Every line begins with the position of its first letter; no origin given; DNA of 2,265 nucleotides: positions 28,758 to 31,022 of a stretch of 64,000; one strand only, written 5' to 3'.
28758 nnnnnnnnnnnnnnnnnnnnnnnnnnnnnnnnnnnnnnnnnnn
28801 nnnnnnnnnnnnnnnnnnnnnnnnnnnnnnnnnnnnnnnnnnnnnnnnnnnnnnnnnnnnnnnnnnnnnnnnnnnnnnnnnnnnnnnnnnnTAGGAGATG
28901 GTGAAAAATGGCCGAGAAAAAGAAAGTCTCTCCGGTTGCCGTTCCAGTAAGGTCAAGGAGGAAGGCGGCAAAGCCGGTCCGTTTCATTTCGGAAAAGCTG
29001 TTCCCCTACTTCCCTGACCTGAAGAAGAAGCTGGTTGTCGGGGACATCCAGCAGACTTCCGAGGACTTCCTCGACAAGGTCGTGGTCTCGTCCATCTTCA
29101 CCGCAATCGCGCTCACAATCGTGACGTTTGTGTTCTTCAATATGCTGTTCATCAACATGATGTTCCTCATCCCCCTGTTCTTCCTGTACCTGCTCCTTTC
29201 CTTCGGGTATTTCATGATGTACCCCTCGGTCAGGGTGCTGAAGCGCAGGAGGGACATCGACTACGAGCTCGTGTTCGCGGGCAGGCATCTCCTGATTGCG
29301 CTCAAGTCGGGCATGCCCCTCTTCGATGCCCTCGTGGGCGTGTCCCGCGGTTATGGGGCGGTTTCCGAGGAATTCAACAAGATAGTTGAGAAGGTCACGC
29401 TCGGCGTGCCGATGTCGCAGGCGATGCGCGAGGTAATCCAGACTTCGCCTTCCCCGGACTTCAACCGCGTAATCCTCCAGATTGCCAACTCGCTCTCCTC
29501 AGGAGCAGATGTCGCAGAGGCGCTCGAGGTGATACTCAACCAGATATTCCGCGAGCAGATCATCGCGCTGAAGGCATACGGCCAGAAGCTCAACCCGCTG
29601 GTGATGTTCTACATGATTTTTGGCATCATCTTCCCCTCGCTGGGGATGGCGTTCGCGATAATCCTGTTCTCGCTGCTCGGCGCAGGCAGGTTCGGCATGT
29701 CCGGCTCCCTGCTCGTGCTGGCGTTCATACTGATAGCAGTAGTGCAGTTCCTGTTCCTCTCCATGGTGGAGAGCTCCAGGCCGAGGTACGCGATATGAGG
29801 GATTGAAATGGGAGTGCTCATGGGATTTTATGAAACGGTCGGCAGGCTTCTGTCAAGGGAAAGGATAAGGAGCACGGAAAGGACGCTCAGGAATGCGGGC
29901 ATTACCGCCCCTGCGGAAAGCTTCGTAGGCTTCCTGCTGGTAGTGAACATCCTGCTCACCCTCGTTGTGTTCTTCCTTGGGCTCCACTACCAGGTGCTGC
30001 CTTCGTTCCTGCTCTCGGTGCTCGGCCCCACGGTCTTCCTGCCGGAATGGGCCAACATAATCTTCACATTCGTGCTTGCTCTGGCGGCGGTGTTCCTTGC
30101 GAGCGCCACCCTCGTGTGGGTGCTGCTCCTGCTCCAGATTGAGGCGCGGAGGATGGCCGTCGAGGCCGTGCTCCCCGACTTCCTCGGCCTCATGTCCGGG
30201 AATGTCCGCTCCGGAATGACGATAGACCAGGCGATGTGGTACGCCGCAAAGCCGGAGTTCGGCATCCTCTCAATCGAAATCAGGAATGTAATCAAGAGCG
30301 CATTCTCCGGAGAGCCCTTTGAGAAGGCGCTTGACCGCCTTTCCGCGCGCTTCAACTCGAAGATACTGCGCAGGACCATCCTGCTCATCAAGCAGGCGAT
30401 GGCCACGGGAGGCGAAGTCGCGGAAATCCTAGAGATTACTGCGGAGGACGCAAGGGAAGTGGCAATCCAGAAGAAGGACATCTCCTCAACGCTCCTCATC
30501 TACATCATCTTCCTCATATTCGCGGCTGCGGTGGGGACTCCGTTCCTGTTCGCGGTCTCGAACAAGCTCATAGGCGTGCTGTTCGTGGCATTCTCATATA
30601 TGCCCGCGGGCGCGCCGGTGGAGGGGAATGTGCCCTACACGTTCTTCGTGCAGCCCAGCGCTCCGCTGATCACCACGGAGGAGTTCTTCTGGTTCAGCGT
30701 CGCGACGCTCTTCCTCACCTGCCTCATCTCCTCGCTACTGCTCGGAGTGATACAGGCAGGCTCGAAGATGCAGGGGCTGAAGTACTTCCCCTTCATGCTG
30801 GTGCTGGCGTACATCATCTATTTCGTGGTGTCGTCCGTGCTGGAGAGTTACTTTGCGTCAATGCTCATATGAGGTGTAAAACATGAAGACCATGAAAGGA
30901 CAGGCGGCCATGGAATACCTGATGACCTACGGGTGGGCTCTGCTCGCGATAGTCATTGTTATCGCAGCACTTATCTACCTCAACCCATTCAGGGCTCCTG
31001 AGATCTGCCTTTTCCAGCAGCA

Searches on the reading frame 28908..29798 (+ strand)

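Call 58: search_protein_families(library=pfam, proteins=[window:28908-29798:+], max_evalue=0.00001)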
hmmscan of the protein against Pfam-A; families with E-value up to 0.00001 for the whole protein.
window:28908-29798:+ (296 aa): 1 family
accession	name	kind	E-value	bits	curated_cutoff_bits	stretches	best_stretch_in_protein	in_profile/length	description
PF00482.28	T2SSF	-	1.1e-20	74.3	25.2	1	126-247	3-122/125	Type II secretion system (T2SS), protein F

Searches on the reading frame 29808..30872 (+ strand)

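Call 58: search_protein_families(library=pfam, proteins=[window:29808-30872:+], max_evalue=0.00001)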
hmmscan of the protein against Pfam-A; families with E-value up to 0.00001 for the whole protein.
window:29808-30872:+ (354 aa): 1 family
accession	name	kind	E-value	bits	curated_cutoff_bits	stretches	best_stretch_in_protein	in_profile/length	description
PF00482.28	T2SSF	-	1.3e-15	58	25.2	1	125-250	1-123/125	Type II secretion system (T2SS), protein F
